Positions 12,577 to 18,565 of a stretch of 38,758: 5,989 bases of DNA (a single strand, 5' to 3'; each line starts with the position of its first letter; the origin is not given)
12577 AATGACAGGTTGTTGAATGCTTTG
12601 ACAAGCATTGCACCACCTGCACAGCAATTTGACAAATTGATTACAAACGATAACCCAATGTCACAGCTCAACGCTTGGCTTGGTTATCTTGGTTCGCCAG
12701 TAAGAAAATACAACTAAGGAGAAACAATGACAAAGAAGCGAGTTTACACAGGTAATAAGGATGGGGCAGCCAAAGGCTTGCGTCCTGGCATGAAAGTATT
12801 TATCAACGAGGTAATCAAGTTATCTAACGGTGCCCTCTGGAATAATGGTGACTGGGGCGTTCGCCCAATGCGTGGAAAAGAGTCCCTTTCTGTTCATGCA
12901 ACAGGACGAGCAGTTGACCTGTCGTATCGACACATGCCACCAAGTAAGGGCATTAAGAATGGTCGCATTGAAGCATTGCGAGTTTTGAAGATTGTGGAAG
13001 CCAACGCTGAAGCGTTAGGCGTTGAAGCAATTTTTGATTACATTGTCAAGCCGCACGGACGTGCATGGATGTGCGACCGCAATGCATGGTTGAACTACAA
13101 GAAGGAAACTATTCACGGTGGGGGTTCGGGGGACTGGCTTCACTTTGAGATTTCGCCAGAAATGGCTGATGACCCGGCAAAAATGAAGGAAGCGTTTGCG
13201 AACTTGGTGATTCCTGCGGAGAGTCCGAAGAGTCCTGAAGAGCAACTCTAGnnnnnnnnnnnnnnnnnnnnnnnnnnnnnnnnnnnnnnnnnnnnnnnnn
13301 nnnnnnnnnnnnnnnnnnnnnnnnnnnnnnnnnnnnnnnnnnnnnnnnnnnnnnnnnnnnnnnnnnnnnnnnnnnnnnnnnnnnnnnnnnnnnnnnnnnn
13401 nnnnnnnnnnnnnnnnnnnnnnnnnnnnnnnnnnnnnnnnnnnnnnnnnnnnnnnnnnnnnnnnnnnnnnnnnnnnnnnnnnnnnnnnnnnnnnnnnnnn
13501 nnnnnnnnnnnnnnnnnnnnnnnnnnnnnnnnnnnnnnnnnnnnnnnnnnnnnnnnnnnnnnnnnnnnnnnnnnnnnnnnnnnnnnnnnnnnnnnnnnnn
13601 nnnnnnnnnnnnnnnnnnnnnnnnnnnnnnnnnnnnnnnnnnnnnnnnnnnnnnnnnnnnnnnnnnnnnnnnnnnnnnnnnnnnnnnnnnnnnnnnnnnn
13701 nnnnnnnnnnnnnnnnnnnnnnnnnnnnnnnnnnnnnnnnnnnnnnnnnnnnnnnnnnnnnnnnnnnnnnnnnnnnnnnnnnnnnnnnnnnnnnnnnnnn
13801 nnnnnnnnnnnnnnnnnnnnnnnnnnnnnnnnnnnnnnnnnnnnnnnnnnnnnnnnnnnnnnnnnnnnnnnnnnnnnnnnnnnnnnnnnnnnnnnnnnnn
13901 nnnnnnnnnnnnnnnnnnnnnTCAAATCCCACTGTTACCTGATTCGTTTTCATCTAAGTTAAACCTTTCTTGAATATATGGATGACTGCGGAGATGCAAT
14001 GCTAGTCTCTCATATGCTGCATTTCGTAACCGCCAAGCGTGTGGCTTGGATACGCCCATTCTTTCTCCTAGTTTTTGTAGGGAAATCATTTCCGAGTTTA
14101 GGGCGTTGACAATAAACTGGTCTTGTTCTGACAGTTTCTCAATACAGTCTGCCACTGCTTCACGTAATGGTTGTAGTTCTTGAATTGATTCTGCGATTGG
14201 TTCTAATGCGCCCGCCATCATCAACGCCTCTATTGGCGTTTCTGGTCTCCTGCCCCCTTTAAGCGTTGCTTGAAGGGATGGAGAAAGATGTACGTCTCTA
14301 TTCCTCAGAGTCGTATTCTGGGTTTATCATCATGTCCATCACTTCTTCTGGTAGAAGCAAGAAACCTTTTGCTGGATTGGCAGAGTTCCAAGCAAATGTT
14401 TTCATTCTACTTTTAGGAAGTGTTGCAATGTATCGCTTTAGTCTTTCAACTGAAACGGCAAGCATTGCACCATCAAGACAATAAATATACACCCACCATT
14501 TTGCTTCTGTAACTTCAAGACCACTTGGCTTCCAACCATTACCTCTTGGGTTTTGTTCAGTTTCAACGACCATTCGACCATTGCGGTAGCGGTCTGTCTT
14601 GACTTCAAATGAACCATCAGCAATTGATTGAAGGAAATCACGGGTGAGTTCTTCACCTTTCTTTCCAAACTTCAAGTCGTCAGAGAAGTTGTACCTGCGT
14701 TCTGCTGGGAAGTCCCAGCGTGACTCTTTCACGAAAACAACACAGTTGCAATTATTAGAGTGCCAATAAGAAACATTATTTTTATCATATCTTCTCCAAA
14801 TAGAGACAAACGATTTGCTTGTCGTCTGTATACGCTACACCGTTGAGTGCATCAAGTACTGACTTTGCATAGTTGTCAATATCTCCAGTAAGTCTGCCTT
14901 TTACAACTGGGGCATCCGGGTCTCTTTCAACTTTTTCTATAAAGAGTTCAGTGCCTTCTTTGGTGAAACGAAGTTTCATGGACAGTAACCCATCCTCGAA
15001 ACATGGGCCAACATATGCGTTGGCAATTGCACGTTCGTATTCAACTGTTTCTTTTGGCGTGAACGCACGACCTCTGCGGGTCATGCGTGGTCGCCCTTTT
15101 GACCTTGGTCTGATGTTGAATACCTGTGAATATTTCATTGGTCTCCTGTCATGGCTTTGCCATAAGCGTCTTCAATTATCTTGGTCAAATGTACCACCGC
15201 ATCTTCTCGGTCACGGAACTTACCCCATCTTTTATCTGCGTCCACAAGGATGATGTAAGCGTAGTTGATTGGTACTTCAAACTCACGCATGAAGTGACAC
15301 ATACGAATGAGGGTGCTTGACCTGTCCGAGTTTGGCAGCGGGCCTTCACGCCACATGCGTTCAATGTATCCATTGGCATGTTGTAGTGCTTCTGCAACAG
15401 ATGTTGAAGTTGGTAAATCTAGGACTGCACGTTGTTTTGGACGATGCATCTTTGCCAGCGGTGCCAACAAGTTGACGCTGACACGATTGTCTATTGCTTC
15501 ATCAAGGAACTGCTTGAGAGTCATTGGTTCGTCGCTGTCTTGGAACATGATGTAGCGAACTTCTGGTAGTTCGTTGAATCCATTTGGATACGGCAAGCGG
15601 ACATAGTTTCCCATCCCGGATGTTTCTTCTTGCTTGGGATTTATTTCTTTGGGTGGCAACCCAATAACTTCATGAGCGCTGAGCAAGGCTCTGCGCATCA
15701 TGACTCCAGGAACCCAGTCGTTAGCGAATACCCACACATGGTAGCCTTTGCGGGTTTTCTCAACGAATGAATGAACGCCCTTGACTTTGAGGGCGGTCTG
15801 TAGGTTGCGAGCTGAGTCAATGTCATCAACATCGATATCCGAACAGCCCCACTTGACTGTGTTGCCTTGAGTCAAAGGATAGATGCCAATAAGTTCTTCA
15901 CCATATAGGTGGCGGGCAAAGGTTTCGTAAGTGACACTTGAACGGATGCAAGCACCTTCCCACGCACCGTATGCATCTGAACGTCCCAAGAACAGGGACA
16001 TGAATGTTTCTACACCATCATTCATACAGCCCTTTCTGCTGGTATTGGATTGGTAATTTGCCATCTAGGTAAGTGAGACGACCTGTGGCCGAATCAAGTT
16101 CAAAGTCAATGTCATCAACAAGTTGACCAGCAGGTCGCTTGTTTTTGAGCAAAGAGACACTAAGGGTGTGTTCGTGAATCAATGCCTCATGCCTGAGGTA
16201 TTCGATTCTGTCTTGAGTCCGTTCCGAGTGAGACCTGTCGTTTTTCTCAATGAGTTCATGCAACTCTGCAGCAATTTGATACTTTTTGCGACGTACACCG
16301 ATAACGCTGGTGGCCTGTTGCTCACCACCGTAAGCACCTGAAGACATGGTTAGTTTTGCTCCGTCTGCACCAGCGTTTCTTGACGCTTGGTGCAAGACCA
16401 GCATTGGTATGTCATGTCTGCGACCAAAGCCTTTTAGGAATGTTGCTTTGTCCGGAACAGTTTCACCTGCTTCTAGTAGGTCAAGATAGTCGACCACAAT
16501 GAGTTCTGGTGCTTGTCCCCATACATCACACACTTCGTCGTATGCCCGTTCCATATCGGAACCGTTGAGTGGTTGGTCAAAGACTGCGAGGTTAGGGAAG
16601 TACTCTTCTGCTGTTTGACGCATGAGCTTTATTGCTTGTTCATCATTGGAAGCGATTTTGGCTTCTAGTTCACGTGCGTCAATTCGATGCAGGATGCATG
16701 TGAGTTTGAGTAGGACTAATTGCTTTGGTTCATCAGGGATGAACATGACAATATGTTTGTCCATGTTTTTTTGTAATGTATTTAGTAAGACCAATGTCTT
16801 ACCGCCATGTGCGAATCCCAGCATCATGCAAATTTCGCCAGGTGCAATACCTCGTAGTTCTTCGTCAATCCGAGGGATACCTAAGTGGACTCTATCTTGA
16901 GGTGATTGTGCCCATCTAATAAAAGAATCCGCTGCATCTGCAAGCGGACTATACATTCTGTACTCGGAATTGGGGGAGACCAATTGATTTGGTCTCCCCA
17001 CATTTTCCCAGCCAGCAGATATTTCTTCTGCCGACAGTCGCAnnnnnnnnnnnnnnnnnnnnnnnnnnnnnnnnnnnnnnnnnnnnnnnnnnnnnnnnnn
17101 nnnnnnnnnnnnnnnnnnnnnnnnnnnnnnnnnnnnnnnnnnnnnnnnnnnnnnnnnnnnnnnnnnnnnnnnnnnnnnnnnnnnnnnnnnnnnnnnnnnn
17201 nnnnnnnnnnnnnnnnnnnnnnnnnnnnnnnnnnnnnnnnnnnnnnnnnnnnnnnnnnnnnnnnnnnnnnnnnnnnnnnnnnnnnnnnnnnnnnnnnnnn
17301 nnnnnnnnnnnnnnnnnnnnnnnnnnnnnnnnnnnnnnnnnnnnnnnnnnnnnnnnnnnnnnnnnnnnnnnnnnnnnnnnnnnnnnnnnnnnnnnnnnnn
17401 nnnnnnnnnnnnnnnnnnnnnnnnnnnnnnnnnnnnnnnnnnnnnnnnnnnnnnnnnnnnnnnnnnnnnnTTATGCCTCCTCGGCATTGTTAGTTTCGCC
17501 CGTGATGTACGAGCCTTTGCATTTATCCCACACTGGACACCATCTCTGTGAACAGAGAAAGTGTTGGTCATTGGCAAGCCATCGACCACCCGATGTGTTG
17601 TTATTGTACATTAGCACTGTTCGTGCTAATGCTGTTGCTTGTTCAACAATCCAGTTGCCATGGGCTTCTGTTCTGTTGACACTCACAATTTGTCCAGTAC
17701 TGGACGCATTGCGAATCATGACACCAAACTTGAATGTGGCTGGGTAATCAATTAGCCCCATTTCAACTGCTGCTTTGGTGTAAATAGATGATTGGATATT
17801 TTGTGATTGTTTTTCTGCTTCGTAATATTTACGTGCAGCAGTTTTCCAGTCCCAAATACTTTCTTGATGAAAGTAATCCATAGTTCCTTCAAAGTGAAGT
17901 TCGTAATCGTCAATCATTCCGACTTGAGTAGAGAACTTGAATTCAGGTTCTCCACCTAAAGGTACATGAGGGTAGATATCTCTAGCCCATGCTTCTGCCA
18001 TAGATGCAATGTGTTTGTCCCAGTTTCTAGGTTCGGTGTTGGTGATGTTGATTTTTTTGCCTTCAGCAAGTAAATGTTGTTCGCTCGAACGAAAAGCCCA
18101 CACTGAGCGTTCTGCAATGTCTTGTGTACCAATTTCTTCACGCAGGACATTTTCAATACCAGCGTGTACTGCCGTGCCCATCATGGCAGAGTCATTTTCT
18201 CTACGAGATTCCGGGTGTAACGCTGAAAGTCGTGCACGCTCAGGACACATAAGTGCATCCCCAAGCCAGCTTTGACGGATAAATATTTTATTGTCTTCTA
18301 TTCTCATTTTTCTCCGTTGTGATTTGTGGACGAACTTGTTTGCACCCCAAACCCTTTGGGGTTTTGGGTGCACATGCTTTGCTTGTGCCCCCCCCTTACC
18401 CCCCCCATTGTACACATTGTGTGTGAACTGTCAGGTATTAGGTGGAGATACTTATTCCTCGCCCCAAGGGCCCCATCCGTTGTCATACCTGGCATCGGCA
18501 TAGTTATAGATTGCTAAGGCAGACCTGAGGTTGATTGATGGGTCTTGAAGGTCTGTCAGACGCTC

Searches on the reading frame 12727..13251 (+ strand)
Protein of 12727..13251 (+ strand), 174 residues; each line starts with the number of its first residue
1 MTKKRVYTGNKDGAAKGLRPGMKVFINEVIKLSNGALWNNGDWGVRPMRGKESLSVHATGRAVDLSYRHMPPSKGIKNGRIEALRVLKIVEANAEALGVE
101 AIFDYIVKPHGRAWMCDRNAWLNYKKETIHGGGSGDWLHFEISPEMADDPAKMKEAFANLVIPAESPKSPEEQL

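Call 66: search_protein_families(library=pfam, proteins=[window:12727-13251:+], max_evalue=0.1)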
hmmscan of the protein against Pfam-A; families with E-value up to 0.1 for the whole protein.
window:12727-13251:+ (174 aa): 1 family
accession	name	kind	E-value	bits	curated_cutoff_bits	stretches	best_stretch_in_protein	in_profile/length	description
PF13539.11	Peptidase_M15_4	-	0.038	15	25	0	50-73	2-25/70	D-alanyl-D-alanine carboxypeptidase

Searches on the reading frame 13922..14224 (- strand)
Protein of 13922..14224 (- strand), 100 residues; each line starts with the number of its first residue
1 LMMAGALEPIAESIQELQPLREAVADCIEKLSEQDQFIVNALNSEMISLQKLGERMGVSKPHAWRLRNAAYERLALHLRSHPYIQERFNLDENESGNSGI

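Call 65: search_protein_families(library=ncbifam, proteins=[window:13922-14224:-], max_evalue=0.1)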
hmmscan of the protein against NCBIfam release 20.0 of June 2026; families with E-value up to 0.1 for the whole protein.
window:13922-14224:- (100 aa): 14 families
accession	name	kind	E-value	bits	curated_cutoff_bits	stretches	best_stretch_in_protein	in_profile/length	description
TIGR02937.1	sigma70-ECF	superfamily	0.0001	22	42.9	1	12-75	99-162/165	sigma-70 family RNA polymerase sigma factor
NF005693.0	PRK07500.1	equivalog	0.00026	20.2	315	1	12-81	209-280/289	RNA polymerase factor sigma-32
NF005413.0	PRK06986.1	subfamily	0.0009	19.1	201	1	18-79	176-237/241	RNA polymerase sigma factor FliA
TIGR02941.1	Sigma_B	equivalog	0.00091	18.8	315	1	24-74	199-249/255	RNA polymerase sigma factor SigB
TIGR02989.1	Sig-70_gvs1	subfamily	0.0013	18.7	124.55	1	13-60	93-140/158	RNA polymerase sigma-70 factor, Rhodopirellula/Verrucomicrobium family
NF003257.0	PRK04217.1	equivalog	0.0021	18.2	115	1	44-76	56-88/110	hypothetical protein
TIGR02479.1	FliA_WhiG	subfamily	0.0024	17.6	189.6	1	15-76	160-221/224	FliA/WhiG family RNA polymerase sigma factor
TIGR02980.1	SigBFG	subfamily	0.0031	17.2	234.35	1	20-75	168-223/227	SigB/SigF/SigG family RNA polymerase sigma factor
TIGR01636.1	phage_rinA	subfamily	0.0063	16.7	31.9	1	13-77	65-131/134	phage transcriptional regulator, RinA family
NF004935.0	PRK06288.1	equivalog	0.026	14.1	343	1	12-78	196-262/270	RNA polymerase sigma factor WhiG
TIGR02984.1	Sig-70_plancto1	subfamily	0.034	13.7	183.75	1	22-74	132-184/189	RNA polymerase sigma-70 factor, Planctomycetaceae-specific subfamily 1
TIGR02392.1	rpoH_proteo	equivalog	0.04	13.6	323.1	1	15-75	203-265/270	RNA polymerase sigma factor RpoH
NF005809.0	PRK07670.1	equivalog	0.045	13.3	326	1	19-73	191-245/255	FliA/WhiG family RNA polymerase sigma factor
TIGR03001.1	Sig-70_gmx1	subfamily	0.062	12.6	154.6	1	18-94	149-223/244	RNA polymerase sigma-70 factor, Myxococcales family 1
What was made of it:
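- The phage encodes a weak sigma-region-4/RinA-like protein at 13922-14224 (call 65).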

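Call 66: search_protein_families(library=pfam, proteins=[window:13922-14224:-], max_evalue=0.1)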
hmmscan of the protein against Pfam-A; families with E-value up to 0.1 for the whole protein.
window:13922-14224:- (100 aa): 4 families
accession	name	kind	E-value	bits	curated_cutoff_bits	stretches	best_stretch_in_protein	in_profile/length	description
PF02463.25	SMC_N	-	0.035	14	40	1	21-50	176-205/220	RecF/RecN/SMC N terminal domain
PF04545.22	Sigma70_r4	-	0.035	14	24.1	1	27-73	1-47/50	Sigma-70, region 4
PF05400.18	FliT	-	0.057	14.7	29.5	1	9-52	22-71/85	Flagellar protein FliT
PF02001.22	DUF134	-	0.072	14.1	27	1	45-76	49-80/98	Protein of unknown function DUF134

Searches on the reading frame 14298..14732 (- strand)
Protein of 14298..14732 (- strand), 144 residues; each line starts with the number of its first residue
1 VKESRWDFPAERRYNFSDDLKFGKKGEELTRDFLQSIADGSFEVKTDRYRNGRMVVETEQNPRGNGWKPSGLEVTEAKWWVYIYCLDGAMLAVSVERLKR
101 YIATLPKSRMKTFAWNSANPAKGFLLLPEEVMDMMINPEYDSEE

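Call 33: search_protein_families(library=phrogs, proteins=[window:14298-14732:-], max_evalue=0.001)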
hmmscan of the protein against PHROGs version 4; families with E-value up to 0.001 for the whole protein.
window:14298-14732:- (144 aa): 1 family
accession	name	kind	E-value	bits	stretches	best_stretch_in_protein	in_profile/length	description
phrog_13596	-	unknown function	1.8e-28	100.2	1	12-137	5-127/131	-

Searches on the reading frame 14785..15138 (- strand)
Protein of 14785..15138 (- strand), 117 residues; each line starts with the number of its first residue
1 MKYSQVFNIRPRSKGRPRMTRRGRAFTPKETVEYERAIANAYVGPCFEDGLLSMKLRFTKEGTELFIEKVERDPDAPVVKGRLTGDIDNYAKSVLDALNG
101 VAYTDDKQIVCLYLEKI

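Call 65: search_protein_families(library=ncbifam, proteins=[window:14785-15138:-], max_evalue=0.1)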
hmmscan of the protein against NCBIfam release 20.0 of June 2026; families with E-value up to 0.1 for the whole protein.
window:14785-15138:- (117 aa): 0 families

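Call 66: search_protein_families(library=pfam, proteins=[window:14785-15138:-], max_evalue=0.1)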
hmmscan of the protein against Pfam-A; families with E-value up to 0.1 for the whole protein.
window:14785-15138:- (117 aa): 1 family
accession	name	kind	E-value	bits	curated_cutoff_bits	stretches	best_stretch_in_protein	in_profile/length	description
PF05866.16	RusA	-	1.9e-16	61.2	22.8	1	9-116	2-111/124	Endodeoxyribonuclease RusA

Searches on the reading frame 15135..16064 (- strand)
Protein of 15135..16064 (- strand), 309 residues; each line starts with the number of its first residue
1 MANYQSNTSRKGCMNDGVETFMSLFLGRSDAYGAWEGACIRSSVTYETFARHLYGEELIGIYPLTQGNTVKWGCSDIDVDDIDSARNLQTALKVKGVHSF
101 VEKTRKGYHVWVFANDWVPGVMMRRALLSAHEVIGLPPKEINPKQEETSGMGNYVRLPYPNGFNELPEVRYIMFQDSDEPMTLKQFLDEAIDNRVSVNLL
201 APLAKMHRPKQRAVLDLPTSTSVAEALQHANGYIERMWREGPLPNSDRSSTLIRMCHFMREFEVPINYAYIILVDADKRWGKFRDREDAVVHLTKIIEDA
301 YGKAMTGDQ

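Call 13: search_protein_families(library=pfam, proteins=[window:15135-16064:-], max_evalue=0.01)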
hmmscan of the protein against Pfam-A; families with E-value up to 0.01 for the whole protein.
window:15135-16064:- (309 aa): 1 family
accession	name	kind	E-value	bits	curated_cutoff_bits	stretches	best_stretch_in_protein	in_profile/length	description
PF22548.2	AEP-TOTE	-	5.2e-17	62.7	27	1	43-159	60-189/230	TOTE conflict system, Archaeo-Eukaryotic Primase domain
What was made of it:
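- On Iteron-type replication origin: The primase (15135-16064) and helicase (16018-17043) lie 9-10 kb away (call 13).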

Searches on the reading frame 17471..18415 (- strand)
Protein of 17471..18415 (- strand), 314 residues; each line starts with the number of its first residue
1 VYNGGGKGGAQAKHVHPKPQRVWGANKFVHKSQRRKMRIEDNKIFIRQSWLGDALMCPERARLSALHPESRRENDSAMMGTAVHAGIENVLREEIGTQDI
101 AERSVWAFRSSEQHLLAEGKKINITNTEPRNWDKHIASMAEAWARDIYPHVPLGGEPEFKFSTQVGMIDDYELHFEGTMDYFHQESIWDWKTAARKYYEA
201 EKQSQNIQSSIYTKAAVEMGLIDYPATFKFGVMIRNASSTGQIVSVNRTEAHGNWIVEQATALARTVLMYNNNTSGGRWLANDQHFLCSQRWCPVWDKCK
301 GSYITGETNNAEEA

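Call 32: search_protein_families(library=pfam, proteins=[window:17471-18415:-], max_evalue=0.001)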
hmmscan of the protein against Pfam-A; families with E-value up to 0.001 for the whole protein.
window:17471-18415:- (314 aa): 1 family
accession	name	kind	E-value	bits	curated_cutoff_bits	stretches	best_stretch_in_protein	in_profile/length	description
PF12705.13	PDDEXK_1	-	2.9e-09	37.6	22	1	55-299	11-246/247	PD-(D/E)XK nuclease superfamily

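Call 33: search_protein_families(library=phrogs, proteins=[window:17471-18415:-], max_evalue=0.001)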
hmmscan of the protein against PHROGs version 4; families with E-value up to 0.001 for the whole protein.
window:17471-18415:- (314 aa): 2 families
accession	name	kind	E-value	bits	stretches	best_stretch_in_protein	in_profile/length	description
phrog_69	-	DNA, RNA and nucleotide metabolism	1.1e-15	58.6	1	35-300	79-324/501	exonuclease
phrog_1218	-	DNA, RNA and nucleotide metabolism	9.3e-10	39.3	1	40-220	4-193/364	exonuclease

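Call 67: find_related_loci(query=window:17471-18295:-, collection=viral_contigs, flank=2500)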
Query window:17471-18295:- (274 aa) in viral_contigs; peptide patterns used: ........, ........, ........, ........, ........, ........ (x = any residue, [..] = any of these).
42 stretches matched a pattern; 42 encode a relative of the query (tblastn E <= 1e-3); 42 distinct loci.
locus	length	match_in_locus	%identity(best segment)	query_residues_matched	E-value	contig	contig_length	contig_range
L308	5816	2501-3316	82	1-274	1e-156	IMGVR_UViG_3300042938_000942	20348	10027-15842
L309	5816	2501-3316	82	1-274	1e-156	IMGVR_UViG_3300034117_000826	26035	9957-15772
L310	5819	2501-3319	81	1-274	2e-155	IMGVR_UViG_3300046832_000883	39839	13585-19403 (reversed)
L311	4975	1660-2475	81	1-274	4e-155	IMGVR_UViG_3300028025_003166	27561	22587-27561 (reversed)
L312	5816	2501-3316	81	1-274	4e-154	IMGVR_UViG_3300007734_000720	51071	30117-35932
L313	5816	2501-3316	78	1-274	2e-152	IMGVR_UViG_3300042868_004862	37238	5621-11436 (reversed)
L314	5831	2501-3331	76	2-274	4e-146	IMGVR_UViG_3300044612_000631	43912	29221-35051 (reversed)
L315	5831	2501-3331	75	2-274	4e-145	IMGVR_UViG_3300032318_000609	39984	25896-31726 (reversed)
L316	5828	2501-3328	72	3-274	9e-141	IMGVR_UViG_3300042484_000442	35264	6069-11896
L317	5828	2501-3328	71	3-274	2e-139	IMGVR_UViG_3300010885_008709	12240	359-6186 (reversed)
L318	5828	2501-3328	72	3-274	4e-139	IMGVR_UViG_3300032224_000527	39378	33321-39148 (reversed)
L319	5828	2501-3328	72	3-274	5e-139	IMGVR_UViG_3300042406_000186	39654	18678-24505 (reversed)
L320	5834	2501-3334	71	1-274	2e-135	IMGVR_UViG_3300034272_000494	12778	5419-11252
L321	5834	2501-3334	71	1-274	2e-135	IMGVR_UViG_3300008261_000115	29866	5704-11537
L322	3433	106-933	71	3-274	1e-135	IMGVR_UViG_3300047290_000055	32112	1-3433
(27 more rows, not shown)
